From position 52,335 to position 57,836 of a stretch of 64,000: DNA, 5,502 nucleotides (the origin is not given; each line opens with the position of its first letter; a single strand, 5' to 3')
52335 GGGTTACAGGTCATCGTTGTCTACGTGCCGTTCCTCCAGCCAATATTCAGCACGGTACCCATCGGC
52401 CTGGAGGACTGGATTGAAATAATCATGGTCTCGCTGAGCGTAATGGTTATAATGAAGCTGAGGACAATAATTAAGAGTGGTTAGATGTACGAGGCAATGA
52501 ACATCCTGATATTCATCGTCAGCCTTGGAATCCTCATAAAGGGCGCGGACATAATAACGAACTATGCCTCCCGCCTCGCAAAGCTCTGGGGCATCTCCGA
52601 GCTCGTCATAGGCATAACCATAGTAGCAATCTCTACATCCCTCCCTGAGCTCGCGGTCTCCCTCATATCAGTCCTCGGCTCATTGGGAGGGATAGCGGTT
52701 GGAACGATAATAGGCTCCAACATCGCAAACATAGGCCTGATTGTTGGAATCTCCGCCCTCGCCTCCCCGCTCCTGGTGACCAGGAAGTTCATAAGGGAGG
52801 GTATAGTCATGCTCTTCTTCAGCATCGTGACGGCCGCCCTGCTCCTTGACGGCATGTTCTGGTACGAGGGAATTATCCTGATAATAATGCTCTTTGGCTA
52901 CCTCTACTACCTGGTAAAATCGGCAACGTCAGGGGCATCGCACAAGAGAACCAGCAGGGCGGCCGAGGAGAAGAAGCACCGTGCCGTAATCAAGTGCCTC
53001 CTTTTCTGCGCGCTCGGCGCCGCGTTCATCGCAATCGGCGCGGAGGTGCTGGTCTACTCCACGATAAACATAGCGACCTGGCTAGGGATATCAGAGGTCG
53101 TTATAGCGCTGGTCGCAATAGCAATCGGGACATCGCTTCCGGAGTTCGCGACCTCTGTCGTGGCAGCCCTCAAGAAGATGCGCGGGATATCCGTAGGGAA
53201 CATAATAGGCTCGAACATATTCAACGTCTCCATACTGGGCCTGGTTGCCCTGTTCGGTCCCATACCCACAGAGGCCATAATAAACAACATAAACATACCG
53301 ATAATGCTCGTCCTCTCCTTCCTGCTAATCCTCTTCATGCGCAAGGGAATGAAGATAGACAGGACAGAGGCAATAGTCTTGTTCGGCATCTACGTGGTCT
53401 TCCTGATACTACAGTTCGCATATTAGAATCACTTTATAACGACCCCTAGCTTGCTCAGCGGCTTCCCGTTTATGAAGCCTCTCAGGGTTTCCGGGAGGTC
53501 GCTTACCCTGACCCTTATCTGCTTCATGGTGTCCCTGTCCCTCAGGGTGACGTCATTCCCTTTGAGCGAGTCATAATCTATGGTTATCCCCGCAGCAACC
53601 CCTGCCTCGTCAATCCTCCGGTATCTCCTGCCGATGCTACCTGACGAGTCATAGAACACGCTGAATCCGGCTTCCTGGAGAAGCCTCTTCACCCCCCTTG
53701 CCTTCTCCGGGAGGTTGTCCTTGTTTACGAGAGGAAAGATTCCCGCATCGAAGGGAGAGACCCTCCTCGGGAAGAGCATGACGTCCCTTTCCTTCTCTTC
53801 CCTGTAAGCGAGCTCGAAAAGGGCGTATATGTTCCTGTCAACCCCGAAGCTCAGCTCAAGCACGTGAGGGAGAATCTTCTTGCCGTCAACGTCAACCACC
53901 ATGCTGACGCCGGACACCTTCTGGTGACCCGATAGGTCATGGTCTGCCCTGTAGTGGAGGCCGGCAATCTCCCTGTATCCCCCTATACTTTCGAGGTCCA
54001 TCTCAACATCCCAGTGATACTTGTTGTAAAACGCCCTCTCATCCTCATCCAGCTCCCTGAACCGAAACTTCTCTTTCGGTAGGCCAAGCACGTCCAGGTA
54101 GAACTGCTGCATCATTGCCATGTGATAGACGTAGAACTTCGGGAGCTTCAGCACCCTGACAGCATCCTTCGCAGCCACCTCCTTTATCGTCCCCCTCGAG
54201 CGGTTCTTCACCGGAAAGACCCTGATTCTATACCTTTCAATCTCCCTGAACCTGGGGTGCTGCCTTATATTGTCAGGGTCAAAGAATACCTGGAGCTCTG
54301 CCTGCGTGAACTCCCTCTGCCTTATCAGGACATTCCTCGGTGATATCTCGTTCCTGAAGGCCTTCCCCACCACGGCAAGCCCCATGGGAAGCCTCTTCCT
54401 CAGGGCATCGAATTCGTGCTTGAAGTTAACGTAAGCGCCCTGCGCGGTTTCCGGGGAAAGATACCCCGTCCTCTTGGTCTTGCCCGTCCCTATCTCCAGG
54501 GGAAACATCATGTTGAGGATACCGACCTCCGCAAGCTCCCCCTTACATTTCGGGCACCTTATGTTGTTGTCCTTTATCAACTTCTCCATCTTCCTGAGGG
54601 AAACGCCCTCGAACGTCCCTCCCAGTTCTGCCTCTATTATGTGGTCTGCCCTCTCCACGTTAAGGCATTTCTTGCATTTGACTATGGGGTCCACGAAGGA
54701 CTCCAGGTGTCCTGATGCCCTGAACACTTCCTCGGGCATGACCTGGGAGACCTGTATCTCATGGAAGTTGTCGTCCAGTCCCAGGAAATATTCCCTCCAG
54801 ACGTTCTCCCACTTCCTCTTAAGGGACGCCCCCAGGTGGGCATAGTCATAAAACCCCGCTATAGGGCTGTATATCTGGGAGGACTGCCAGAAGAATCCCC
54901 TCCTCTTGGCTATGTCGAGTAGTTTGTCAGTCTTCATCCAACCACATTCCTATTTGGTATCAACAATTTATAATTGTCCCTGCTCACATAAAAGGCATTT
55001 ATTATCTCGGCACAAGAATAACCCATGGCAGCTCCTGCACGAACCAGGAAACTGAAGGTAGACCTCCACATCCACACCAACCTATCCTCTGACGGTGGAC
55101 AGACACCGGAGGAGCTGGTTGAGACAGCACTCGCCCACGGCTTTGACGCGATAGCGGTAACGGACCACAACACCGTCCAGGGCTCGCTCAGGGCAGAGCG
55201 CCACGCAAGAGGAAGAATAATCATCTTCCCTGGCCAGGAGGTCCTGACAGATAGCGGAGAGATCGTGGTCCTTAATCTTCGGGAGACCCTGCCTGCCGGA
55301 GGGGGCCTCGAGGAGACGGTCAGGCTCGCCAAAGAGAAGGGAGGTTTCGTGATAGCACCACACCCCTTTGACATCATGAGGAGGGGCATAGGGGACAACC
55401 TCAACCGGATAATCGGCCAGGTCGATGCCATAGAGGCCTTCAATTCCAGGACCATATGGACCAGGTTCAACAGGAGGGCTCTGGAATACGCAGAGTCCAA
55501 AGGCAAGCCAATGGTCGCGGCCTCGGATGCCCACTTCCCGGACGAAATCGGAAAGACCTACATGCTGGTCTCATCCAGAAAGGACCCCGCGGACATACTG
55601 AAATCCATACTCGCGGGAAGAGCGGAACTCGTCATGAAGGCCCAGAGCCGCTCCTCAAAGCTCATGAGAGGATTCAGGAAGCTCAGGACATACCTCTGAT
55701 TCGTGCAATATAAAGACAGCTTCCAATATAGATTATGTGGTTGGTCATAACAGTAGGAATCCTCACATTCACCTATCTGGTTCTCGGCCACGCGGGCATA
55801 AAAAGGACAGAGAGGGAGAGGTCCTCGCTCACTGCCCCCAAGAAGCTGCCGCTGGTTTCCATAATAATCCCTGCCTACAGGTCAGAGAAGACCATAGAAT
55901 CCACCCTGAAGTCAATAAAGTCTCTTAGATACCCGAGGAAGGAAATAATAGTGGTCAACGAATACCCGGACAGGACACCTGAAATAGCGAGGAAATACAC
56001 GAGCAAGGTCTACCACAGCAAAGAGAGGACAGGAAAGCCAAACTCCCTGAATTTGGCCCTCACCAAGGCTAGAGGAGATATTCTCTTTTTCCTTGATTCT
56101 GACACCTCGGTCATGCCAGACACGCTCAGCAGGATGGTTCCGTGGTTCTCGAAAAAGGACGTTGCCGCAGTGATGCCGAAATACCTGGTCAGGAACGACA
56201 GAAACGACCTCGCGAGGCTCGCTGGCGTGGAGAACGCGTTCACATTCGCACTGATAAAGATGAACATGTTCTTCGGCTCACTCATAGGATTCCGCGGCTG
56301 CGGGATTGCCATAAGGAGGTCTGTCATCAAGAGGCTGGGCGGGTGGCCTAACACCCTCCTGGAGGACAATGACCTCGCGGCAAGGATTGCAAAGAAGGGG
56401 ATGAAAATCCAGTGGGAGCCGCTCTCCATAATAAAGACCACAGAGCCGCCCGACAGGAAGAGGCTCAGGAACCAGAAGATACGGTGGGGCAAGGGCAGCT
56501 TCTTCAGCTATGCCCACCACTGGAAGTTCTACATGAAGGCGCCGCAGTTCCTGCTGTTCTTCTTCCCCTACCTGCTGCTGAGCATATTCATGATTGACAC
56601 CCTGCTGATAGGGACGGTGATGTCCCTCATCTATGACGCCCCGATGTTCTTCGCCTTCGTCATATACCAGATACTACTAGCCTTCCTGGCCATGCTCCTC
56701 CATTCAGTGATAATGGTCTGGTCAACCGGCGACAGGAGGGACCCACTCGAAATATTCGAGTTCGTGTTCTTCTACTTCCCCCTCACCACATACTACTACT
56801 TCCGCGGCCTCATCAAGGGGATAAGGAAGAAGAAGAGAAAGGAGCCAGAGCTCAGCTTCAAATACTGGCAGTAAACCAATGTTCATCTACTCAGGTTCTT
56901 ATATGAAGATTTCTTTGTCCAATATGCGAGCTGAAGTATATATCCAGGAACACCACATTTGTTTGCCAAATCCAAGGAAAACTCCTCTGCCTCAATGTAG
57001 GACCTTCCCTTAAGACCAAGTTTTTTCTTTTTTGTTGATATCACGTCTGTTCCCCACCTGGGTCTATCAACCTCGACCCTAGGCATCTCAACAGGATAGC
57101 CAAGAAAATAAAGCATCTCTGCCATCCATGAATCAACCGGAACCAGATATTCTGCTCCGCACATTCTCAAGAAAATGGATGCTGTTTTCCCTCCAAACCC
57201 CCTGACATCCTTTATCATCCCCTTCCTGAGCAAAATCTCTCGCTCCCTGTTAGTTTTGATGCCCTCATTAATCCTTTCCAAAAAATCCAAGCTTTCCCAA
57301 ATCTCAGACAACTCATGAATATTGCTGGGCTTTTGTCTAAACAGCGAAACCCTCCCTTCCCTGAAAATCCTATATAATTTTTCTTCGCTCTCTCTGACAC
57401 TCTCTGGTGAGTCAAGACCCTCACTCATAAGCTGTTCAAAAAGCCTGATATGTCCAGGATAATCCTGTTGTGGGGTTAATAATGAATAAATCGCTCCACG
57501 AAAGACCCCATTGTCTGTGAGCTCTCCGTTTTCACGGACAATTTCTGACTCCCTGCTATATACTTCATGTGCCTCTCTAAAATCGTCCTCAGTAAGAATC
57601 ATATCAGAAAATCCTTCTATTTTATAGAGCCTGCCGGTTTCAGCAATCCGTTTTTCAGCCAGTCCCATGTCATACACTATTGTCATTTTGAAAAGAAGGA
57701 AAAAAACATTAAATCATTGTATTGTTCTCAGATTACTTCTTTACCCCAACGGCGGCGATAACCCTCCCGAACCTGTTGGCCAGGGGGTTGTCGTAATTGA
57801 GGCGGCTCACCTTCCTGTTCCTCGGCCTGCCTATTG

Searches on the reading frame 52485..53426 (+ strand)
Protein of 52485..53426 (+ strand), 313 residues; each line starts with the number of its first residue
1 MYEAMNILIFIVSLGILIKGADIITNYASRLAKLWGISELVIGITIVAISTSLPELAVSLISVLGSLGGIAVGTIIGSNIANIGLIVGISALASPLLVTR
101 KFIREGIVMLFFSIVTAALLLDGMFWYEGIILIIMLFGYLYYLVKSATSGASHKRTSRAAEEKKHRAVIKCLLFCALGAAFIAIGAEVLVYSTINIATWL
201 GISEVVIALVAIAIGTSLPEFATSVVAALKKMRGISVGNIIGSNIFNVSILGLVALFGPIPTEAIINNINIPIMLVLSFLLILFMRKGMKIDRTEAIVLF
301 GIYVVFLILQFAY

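Call 92: search_protein_families(library=ncbifam, proteins=[window:52485-53426:+], max_evalue=1e-10)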
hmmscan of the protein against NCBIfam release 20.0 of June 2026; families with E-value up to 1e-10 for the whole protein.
window:52485-53426:+ (313 aa): 3 families
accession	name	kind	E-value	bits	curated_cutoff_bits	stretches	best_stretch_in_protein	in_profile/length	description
TIGR00367.1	TIGR00367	hypoth_equivalog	2.3e-67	227.4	179.65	1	6-306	4-312/312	calcium/sodium antiporter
NF008005.0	PRK10734.1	equivalog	1.5e-53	182.1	432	1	6-311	4-317/325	calcium/sodium antiporter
TIGR00927.1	2A1904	subfamily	7.9e-13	47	710.1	0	172-309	1047-1194/1209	K+-dependent Na+/Ca+ exchanger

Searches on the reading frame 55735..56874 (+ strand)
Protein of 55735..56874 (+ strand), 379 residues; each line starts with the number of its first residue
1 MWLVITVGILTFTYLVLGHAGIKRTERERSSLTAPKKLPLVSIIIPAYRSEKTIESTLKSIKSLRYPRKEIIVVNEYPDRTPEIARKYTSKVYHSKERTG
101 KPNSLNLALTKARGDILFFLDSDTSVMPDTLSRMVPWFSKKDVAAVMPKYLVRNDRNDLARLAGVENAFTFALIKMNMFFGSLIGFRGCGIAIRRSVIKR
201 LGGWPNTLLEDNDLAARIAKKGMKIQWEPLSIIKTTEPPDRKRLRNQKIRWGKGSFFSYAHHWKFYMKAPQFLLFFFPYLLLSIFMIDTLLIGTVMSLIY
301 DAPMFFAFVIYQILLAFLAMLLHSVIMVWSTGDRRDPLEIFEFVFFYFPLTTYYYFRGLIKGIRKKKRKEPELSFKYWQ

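Call 92: search_protein_families(library=ncbifam, proteins=[window:55735-56874:+], max_evalue=1e-10)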
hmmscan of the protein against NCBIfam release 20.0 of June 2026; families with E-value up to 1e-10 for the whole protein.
window:55735-56874:+ (379 aa): 10 families
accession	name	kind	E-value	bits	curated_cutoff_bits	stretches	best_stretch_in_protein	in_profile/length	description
TIGR03937.1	PgaC_IcaA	equivalog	4.7e-31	108.2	422.3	1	24-327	30-343/407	poly-beta-1,6-N-acetyl-D-glucosamine synthase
TIGR04283.1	glyco_like_mftF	equivalog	2.1e-21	76.5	182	1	41-227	1-177/221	TIGR04283 family arsenosugar biosynthesis glycosyltransferase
TIGR03965.1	mycofact_glyco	equivalog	2.2e-20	73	280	1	33-235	69-280/467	mycofactocin biosynthesis glycosyltransferase MftF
TIGR03111.1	glyc2_xrt_Gpos1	hypoth_equivalog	3.4e-18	65.7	363.95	1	2-328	13-355/439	TIGR03111 family XrtG-associated glycosyltransferase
TIGR03472.1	HpnI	equivalog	1.9e-16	59.9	310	1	3-254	7-271/373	bacteriohopanetetrol glucosamine biosynthesis glycosyltransferase HpnI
NF047683.1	TeichurnBiosyTuaG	equivalog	8.9e-16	58.3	400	1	37-183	4-157/252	teichuronic acid biosynthesis protein TuaG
NF038299.1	EPS_HpsN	equivalog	4.4e-14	52.2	425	1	39-229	1-214/317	hormogonium polysaccharide biosynthesis glycosyltransferase HpsN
TIGR04242.1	nodulat_NodC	equivalog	7.5e-12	44.9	550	1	26-274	35-303/395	chitooligosaccharide synthase NodC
NF041865.1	EpsU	equivalog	2.1e-11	43.5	700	1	40-255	40-265/394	exopolysaccharide biosynthesis GT2 family glycosyltransferase EpsU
NF010496.0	PRK13915.1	equivalog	9.2e-11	41.4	262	0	23-140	15-145/307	glucosyl-3-phosphoglycerate synthase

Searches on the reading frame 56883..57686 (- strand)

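Call 92: search_protein_families(library=ncbifam, proteins=[window:56883-57686:-], max_evalue=1e-10)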
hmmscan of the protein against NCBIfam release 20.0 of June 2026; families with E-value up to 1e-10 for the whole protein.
window:56883-57686:- (267 aa): 1 family
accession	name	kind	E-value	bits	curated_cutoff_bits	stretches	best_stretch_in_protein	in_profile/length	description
NF002305.0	PRK01229.1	equivalog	4.3e-11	42.6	183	0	41-202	18-167/210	N-glycosylase/DNA lyase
